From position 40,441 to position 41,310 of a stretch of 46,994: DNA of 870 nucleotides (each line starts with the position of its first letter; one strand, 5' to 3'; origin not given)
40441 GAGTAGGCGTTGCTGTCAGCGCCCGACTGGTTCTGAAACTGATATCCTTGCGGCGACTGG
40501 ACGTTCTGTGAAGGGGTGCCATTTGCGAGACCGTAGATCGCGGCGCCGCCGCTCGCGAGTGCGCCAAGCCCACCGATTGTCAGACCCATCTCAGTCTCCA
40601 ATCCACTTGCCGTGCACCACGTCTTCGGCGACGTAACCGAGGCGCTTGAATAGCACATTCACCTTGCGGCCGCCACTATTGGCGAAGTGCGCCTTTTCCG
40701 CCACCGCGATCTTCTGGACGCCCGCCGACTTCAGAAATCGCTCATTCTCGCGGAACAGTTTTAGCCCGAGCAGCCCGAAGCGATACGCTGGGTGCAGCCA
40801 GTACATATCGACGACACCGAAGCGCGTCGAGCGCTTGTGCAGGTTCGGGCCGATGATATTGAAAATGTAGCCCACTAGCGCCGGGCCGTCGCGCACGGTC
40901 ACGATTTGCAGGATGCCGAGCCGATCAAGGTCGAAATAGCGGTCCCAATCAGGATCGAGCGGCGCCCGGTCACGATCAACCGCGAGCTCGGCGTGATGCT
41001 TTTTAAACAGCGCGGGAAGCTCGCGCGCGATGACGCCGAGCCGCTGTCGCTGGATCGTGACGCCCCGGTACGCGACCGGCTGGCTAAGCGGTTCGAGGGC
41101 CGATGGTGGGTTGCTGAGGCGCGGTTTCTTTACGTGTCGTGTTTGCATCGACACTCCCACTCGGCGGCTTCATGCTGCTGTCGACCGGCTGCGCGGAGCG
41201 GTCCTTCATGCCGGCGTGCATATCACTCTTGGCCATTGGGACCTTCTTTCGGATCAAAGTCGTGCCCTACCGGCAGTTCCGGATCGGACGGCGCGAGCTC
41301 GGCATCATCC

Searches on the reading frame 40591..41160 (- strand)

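Call 12: search_protein_families(library=pfam, proteins=[window:40591-41160:-], max_evalue=0.01)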
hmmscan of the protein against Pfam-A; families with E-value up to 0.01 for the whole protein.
window:40591-41160:- (189 aa): 1 family
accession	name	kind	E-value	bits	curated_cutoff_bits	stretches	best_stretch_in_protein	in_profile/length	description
PF00583.31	Acetyltransf_1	-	0.0054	17.4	20.7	1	74-153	23-98/116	Acetyltransferase (GNAT) family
